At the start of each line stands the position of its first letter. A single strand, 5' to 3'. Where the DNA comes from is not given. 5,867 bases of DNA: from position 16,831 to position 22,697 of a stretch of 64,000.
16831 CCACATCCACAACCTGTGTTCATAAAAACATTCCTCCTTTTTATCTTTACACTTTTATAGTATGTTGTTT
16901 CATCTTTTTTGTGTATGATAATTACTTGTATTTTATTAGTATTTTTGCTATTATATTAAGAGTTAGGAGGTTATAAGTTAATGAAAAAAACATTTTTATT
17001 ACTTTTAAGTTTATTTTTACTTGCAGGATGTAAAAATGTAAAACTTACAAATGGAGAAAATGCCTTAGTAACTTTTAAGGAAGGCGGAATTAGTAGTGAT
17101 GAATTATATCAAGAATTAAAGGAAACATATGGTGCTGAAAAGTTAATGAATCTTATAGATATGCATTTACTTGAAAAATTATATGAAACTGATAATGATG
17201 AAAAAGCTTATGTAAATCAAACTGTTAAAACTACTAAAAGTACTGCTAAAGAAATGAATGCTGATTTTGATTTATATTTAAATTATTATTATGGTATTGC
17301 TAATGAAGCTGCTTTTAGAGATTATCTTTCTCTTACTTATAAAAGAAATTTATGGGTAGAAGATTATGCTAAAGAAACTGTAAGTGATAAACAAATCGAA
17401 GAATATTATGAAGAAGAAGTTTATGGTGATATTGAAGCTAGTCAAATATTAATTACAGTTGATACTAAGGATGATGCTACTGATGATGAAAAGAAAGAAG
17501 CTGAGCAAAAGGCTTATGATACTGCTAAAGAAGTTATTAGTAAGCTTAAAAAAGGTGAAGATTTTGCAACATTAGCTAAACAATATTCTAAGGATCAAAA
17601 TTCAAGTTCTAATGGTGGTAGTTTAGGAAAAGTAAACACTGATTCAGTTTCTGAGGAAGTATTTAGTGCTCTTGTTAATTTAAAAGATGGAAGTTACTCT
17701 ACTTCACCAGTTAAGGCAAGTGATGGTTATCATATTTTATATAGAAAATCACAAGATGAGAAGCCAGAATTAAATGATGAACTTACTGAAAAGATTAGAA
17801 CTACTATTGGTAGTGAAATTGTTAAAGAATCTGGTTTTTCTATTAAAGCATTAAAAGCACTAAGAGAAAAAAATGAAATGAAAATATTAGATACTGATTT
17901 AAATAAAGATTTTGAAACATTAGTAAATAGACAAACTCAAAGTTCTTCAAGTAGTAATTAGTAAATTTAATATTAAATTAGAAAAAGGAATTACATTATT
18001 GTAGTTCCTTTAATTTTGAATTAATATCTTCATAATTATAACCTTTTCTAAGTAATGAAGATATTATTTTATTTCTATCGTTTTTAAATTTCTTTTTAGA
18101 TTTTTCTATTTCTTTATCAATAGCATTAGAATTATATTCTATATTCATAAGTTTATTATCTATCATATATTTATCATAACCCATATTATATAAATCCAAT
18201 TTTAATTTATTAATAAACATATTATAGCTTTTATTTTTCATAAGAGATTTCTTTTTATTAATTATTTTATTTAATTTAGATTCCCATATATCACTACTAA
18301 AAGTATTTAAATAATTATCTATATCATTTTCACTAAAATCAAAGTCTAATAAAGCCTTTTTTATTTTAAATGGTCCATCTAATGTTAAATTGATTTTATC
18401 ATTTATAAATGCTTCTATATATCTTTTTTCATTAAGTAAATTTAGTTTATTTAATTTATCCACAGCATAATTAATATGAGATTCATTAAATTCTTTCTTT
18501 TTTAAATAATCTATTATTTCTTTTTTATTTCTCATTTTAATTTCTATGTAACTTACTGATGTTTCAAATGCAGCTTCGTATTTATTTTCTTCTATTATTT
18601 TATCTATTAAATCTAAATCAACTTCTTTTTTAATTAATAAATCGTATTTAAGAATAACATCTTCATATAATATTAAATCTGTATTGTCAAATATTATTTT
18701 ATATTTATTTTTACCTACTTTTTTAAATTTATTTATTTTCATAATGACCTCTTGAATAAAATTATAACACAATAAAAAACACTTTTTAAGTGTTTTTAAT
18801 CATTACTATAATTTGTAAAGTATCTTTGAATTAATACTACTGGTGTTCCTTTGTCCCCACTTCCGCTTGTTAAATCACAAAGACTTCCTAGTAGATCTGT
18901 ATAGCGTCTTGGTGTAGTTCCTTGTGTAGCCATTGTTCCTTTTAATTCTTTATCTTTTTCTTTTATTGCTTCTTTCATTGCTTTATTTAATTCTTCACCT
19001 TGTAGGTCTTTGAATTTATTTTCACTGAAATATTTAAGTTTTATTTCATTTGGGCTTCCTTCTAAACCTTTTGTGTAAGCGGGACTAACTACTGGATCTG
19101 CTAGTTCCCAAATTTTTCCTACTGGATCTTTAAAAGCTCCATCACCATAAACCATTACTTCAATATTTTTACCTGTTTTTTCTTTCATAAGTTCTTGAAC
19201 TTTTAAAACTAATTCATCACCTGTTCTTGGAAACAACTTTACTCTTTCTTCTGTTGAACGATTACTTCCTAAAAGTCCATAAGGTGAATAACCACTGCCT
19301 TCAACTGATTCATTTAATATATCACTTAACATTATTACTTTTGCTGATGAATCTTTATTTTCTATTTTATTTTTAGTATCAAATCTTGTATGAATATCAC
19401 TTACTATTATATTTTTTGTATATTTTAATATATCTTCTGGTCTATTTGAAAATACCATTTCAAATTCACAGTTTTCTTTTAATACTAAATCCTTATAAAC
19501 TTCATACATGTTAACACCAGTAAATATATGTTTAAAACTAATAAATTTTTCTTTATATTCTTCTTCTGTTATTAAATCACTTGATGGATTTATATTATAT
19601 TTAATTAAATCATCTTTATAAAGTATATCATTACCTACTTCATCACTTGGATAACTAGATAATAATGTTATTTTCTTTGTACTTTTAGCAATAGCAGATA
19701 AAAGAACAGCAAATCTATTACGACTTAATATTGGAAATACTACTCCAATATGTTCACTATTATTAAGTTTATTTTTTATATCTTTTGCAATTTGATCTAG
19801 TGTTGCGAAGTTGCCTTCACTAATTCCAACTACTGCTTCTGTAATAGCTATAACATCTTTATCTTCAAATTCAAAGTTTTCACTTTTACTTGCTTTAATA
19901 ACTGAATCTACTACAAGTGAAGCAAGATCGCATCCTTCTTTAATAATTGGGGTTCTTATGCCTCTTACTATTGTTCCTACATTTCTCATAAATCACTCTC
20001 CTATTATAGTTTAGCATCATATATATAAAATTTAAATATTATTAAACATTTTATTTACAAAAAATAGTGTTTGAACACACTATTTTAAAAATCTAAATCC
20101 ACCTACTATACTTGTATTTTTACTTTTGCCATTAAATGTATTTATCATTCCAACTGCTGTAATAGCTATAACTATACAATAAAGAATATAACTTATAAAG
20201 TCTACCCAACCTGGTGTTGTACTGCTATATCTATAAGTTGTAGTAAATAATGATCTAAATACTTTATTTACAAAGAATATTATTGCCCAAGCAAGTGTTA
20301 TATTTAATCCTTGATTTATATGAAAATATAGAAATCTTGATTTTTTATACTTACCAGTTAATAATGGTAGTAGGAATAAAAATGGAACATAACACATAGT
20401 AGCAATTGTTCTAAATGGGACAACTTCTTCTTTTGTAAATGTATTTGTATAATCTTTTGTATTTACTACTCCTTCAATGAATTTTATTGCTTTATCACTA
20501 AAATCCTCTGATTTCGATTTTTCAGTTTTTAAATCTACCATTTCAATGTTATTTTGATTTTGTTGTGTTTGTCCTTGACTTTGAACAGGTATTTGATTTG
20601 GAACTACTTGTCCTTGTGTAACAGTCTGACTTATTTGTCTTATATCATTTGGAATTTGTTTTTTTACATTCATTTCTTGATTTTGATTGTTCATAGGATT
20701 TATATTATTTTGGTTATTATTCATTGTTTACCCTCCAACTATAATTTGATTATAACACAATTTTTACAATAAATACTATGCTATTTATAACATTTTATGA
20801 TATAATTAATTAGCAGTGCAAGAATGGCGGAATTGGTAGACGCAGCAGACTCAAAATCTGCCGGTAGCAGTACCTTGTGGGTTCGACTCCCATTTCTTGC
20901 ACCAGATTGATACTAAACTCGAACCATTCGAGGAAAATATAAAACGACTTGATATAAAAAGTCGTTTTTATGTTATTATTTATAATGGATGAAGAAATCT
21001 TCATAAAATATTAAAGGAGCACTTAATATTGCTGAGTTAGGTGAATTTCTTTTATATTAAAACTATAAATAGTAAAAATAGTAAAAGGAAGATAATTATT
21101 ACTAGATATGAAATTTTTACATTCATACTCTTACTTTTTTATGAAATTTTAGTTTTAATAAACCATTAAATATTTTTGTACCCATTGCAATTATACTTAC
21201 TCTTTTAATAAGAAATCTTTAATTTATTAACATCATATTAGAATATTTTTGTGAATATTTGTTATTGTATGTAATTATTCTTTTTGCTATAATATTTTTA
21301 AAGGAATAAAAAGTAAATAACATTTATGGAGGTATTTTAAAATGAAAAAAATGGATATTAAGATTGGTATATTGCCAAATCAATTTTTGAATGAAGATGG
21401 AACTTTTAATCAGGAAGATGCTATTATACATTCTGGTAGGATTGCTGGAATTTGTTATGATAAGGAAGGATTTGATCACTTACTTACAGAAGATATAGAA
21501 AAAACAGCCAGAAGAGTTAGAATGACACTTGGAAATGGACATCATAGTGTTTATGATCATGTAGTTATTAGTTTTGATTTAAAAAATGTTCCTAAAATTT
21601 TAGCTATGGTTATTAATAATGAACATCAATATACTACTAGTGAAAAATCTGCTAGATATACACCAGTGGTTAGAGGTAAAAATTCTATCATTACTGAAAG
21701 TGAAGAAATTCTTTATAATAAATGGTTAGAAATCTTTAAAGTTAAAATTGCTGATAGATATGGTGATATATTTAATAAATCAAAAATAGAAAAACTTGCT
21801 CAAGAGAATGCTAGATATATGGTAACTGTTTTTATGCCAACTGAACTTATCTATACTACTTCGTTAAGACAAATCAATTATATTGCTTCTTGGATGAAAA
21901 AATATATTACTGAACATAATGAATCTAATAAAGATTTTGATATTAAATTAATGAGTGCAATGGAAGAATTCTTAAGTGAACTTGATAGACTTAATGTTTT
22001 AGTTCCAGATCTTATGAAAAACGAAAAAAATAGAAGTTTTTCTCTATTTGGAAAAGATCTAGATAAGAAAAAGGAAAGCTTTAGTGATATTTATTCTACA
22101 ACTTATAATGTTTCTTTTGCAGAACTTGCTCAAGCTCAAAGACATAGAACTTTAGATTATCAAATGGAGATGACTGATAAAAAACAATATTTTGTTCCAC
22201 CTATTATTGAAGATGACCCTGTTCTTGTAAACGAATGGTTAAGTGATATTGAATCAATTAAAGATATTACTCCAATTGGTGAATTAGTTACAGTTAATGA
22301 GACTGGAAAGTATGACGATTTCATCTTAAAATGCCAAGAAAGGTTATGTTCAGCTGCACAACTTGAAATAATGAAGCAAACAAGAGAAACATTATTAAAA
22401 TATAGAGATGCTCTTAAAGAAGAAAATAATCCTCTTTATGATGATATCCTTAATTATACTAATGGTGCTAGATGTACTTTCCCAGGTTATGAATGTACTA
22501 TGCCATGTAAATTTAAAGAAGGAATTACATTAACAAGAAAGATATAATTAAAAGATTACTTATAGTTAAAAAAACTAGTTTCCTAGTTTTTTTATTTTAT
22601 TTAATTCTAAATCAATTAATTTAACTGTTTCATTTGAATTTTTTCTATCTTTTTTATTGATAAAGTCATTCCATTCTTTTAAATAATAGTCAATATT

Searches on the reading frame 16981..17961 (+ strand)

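Call 31: search_protein_families(library=pfam, proteins=[window:16981-17961:+], max_evalue=0.0001)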
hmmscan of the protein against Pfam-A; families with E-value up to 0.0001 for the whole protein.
window:16981-17961:+ (326 aa): 2 families
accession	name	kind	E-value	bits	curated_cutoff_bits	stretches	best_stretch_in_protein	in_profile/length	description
PF00639.27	Rotamase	-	8.6e-20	72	21.7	1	163-256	9-96/97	PPIC-type PPIASE domain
PF13616.12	Rotamase_3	-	3.1e-18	66.9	22.5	1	145-253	10-110/116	PPIC-type PPIASE domain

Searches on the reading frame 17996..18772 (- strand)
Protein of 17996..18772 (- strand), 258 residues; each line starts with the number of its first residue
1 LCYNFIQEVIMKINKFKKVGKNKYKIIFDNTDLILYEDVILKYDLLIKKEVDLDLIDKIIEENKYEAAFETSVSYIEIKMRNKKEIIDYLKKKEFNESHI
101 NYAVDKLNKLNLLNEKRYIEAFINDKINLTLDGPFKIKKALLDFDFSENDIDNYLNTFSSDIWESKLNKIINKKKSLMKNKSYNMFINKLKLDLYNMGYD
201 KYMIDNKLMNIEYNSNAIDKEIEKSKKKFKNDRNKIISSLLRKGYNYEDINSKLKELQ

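Call 31: search_protein_families(library=pfam, proteins=[window:17996-18772:-], max_evalue=0.0001)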
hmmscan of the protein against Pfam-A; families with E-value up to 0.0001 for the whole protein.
window:17996-18772:- (258 aa): 1 family
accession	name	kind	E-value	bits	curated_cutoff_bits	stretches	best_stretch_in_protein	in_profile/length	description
PF21982.2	RecX_HTH1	-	6.4e-11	42.5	26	1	68-107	1-40/40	RecX, first three-helix domain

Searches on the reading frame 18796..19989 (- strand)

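Call 31: search_protein_families(library=pfam, proteins=[window:18796-19989:-], max_evalue=0.0001)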
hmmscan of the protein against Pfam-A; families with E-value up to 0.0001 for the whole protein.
window:18796-19989:- (397 aa): 1 family
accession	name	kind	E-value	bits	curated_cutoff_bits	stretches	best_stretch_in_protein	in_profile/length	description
PF01996.21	F420_ligase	-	2e-52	178.3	25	1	10-388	1-217/218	F420-0:Gamma-glutamyl ligase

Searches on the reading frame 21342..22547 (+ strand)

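Call 31: search_protein_families(library=pfam, proteins=[window:21342-22547:+], max_evalue=0.0001)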
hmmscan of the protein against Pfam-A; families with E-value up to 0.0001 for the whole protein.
window:21342-22547:+ (401 aa): 1 family
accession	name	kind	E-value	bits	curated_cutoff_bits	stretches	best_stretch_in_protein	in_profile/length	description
PF02511.20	Thy1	-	4.7e-16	59.6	24.8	1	34-177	16-157/191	Thymidylate synthase complementing protein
